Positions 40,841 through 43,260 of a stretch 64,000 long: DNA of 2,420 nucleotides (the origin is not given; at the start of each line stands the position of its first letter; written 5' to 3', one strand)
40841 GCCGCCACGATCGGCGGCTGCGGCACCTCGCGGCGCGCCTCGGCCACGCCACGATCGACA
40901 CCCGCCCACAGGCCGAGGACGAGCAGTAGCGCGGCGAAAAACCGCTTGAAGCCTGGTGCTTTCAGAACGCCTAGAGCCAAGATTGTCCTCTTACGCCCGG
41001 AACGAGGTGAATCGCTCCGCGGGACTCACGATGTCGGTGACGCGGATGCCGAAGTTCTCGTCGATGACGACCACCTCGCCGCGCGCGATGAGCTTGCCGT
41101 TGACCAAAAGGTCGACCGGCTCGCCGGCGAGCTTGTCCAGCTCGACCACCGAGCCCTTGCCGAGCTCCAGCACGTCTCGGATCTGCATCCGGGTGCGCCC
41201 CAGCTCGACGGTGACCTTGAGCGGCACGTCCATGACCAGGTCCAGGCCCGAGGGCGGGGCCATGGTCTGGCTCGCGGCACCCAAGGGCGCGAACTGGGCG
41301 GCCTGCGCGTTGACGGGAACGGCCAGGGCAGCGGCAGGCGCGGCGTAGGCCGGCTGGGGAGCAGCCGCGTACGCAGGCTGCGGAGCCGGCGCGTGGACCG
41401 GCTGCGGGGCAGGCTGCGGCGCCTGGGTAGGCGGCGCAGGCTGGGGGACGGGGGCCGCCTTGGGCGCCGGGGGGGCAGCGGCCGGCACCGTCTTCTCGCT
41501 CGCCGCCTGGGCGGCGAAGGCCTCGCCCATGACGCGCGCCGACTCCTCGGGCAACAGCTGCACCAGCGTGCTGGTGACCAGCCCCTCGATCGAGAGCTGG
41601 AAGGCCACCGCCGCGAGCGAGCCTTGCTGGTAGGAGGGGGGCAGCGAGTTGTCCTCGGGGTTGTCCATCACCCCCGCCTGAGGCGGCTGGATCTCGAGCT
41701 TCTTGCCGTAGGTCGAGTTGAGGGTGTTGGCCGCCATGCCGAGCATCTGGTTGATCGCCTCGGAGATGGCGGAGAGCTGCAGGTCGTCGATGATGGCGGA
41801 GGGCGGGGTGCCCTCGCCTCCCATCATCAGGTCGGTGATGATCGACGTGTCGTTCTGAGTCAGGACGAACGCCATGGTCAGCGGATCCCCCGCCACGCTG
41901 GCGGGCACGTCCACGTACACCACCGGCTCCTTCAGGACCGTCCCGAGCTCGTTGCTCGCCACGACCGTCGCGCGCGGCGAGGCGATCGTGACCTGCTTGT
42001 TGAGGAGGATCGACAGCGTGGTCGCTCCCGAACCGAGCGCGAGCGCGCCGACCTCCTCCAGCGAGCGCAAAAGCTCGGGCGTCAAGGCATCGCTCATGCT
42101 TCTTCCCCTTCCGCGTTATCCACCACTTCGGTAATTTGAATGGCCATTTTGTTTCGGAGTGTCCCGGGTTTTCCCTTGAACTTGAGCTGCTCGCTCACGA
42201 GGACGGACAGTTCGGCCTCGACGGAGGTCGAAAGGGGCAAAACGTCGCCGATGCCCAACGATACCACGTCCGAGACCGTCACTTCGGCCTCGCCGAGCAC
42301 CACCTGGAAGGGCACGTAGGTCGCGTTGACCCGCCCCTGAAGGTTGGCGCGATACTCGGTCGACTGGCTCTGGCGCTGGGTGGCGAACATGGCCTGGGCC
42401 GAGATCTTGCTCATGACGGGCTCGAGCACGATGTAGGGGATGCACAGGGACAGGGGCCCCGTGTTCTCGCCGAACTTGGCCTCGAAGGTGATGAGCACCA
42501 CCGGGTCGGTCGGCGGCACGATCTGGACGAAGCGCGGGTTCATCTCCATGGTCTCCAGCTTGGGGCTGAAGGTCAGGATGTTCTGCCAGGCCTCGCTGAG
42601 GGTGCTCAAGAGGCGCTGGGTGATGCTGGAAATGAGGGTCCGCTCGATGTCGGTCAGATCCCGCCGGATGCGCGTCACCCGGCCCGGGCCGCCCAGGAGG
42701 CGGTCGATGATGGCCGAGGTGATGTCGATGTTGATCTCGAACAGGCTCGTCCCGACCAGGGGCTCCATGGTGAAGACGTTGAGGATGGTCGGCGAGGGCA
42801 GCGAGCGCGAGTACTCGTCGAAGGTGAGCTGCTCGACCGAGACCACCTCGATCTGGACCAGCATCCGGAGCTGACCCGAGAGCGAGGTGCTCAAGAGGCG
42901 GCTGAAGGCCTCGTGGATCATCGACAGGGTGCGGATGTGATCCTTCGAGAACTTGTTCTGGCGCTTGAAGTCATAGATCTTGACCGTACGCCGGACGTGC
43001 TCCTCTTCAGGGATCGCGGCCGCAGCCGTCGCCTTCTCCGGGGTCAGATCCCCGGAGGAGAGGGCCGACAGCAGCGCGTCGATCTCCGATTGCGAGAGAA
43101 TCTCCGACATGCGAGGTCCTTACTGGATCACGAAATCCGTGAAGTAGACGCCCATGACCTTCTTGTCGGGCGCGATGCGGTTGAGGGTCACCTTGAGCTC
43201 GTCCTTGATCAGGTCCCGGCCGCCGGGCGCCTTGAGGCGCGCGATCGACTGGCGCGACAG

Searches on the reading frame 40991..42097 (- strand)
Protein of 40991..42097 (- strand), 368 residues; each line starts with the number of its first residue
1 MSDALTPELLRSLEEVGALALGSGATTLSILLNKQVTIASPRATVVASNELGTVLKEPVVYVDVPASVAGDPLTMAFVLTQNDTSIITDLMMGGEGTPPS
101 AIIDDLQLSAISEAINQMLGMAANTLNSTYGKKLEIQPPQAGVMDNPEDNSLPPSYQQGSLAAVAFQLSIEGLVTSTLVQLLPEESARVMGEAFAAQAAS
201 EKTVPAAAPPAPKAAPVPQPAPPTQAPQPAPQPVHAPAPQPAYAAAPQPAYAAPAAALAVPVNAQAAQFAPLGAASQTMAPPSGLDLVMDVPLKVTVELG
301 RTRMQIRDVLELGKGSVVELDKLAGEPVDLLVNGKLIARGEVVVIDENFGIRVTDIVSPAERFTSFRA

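Call 72: search_protein_families(library=pfam, proteins=[window:40991-42097:-], max_evalue=0.001)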
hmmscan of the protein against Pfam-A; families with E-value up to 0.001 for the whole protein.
window:40991-42097:- (368 aa): 2 families
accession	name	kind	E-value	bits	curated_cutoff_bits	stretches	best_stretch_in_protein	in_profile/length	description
PF01052.25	FliMN_C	-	2.7e-27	94.9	23.8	1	287-357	2-72/73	Type III flagellar switch regulator (C-ring) FliN C-term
PF04509.17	CheC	-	6.4e-06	26.4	22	0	107-140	2-35/38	CheC-like family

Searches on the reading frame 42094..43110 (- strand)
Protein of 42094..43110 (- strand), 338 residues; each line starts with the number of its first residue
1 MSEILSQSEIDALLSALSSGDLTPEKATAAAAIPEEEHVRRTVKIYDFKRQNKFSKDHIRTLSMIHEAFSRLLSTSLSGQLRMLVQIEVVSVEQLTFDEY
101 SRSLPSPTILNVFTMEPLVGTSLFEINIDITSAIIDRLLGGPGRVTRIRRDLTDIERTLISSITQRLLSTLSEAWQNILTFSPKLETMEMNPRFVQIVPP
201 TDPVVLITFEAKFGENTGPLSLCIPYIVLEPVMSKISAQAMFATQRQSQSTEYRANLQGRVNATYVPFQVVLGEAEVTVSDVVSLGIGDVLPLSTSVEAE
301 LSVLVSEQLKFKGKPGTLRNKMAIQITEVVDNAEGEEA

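Call 72: search_protein_families(library=pfam, proteins=[window:42094-43110:-], max_evalue=0.001)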
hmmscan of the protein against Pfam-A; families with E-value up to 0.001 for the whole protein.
window:42094-43110:- (338 aa): 2 families
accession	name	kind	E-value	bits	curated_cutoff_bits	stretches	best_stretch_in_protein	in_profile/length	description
PF02154.20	FliM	-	1.1e-65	221.6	27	1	46-235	1-191/192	Flagellar motor switch protein FliM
PF01052.25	FliMN_C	-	2.2e-20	72.8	23.8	1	261-330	3-72/73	Type III flagellar switch regulator (C-ring) FliN C-term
